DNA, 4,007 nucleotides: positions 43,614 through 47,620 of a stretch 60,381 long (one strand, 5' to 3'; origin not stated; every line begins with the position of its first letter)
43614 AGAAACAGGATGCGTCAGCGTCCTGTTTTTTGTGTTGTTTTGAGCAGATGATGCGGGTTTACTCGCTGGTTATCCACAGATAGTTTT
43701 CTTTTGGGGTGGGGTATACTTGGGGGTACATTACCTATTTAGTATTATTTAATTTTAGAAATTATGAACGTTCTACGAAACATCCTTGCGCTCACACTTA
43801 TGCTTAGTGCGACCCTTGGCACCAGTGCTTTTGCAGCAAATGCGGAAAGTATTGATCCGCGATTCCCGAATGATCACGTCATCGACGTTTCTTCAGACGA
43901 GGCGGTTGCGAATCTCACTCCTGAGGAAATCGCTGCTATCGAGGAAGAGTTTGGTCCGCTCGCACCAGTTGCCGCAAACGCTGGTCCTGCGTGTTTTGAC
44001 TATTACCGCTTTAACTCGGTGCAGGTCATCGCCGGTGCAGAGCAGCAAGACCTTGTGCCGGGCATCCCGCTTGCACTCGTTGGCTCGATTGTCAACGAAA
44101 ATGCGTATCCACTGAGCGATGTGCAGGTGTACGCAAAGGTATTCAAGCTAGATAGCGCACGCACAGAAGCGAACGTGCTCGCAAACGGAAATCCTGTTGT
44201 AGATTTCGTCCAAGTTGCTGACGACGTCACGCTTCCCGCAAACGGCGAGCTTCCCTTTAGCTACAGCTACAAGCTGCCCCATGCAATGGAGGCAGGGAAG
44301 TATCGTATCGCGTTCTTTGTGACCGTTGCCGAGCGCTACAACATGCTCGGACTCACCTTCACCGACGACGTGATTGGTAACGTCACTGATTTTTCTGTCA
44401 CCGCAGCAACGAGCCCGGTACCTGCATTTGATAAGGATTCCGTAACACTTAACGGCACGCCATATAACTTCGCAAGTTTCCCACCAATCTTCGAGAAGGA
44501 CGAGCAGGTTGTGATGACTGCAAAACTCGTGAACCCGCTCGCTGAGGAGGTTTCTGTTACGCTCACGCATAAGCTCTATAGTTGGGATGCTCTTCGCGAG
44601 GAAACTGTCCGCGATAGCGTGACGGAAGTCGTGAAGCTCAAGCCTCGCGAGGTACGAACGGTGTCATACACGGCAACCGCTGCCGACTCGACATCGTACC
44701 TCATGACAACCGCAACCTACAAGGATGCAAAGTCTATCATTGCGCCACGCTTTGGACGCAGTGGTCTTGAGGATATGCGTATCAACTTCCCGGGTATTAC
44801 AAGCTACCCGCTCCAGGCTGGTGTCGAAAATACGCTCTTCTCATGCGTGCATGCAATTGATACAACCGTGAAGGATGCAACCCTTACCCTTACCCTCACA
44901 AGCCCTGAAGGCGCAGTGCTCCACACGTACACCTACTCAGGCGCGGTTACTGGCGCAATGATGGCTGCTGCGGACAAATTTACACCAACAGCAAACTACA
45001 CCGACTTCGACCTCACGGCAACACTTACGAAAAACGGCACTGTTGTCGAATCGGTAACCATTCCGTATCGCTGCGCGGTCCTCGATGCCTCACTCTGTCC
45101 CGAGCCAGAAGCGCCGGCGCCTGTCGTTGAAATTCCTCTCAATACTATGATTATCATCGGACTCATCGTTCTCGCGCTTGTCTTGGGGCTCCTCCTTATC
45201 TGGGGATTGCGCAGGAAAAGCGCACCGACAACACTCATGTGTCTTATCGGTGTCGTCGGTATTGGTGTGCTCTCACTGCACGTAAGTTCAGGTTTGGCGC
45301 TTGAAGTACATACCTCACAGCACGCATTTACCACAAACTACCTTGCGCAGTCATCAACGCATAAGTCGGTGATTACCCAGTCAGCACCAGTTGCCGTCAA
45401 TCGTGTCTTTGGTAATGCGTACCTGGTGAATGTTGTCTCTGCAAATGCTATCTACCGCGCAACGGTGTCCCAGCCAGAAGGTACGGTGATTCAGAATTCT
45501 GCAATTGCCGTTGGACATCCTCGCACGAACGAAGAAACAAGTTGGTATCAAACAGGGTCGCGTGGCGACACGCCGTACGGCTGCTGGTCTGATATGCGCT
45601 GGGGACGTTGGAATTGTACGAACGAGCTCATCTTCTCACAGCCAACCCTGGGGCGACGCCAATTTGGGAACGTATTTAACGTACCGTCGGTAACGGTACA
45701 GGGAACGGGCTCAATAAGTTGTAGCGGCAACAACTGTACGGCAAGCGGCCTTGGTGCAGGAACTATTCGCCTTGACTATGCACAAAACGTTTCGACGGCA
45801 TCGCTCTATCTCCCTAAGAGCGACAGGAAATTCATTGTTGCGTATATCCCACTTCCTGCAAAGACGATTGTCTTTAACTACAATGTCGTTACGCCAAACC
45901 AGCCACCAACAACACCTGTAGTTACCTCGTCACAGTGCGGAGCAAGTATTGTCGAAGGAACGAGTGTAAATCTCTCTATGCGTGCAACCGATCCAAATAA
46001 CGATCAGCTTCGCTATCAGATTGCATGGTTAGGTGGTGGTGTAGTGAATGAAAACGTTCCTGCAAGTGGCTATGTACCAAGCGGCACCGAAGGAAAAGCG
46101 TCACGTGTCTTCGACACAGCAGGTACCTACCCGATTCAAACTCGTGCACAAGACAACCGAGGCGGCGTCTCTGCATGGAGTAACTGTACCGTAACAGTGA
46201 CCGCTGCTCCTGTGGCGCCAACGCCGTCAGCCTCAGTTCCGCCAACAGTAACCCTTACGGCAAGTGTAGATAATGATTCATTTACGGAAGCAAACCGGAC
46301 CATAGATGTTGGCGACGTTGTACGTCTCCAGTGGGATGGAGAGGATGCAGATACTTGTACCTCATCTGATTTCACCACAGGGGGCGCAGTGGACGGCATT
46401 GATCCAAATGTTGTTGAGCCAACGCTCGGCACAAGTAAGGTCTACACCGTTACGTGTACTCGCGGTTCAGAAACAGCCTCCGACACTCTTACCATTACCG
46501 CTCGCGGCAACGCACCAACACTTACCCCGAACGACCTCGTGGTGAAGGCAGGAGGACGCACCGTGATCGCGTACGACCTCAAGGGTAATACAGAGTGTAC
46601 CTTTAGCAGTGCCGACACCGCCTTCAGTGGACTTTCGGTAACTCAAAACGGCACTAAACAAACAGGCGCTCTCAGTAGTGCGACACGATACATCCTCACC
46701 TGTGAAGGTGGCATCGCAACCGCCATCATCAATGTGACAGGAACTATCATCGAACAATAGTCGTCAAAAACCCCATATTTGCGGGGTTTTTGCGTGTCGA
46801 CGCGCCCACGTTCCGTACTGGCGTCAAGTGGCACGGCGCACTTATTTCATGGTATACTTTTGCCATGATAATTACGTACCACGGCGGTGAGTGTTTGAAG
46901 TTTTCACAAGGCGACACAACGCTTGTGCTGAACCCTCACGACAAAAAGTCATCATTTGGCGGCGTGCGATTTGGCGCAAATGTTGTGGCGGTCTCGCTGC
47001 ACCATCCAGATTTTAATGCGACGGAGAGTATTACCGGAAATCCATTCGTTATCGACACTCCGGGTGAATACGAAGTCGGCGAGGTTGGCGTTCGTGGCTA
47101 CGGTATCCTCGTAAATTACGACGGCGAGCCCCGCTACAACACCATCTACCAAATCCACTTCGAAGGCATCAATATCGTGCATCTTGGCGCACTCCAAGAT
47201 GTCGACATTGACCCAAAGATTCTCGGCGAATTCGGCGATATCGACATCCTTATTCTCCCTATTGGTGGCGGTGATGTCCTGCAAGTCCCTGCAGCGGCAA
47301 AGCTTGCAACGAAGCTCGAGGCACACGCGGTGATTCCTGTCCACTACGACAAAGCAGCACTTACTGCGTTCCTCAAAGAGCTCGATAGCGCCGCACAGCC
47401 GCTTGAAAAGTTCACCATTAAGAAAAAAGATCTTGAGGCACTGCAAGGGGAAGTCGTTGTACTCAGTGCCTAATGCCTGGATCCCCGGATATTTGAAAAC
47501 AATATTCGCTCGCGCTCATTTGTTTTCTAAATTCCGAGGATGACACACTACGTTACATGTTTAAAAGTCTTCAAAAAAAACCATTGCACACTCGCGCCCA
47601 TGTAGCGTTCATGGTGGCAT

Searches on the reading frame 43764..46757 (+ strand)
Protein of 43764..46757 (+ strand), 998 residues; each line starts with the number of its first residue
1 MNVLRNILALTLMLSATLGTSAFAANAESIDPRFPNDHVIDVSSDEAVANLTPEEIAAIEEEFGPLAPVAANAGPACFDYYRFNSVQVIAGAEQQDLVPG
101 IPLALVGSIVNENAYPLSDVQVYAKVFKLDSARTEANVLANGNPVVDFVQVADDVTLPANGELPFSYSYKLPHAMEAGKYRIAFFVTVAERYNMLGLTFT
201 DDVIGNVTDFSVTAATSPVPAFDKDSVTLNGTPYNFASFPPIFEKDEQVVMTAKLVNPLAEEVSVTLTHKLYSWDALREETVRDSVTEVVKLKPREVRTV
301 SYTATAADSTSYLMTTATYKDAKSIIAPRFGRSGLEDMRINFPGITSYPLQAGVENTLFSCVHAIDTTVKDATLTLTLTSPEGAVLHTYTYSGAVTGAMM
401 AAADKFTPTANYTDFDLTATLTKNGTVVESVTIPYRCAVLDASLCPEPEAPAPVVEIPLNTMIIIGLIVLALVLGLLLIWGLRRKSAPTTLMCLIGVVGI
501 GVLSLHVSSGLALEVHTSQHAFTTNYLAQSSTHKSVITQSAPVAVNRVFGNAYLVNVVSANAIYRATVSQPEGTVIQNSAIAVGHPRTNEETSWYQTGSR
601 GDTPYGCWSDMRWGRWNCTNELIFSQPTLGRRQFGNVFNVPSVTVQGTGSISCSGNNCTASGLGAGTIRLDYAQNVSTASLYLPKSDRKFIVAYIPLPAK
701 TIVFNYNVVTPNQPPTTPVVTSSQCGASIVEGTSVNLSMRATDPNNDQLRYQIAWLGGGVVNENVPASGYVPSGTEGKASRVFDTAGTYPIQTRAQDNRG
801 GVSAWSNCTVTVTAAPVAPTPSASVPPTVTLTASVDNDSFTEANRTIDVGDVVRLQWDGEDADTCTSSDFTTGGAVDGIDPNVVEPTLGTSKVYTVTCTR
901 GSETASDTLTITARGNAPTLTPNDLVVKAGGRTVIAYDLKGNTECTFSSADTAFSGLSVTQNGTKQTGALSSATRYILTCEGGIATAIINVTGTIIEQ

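Call 6: search_protein_families(library=pfam, proteins=[window:43764-46757:+], max_evalue=1)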
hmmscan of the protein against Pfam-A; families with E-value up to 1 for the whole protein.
window:43764-46757:+ (998 aa): 2 families
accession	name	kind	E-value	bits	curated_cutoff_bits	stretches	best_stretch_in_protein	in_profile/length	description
PF00801.26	PKD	-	0.045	14.2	23.5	1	726-810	8-80/80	PKD domain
PF13567.11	DUF4131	-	0.28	11.3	31.6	1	467-519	8-60/165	Domain of unknown function (DUF4131)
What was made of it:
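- Checked: The 998-residue protein is 'PKD-like' only weakly: 14.2 bits against a cut-off of 23.5, E 0.045 (call 6).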

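Call 7: search_protein_families(library=ncbifam, proteins=[window:43764-46757:+], max_evalue=1)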
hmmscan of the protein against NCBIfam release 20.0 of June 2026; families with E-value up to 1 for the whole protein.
window:43764-46757:+ (998 aa): 2 families
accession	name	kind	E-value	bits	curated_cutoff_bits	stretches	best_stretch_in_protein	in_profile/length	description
NF038111.1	rhom_dep_M36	equivalog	0.028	11.8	1700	1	716-758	1185-1227/1315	rhombosortase-dependent M36 family metallopeptidase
TIGR04174.1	IPTL_CTERM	subfamily_domain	0.23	11.8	20.5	1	466-485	8-27/27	IPTL-CTERM sorting domain-containing protein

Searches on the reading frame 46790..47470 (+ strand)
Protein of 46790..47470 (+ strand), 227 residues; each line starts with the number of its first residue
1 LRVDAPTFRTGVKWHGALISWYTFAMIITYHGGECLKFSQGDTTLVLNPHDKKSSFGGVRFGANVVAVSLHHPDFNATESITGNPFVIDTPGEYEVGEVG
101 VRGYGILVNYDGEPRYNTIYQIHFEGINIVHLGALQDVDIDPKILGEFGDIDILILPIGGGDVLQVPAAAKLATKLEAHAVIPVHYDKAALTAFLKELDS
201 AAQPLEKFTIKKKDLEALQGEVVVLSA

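Call 11: search_protein_families(library=pfam, proteins=[window:46790-47470:+], max_evalue=0.001)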
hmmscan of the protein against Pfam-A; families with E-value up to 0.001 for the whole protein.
window:46790-47470:+ (227 aa): 1 family
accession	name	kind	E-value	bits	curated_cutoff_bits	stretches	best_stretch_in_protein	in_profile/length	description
PF13483.12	Lactamase_B_3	-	7.3e-28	98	24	1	28-185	2-160/160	Beta-lactamase superfamily domain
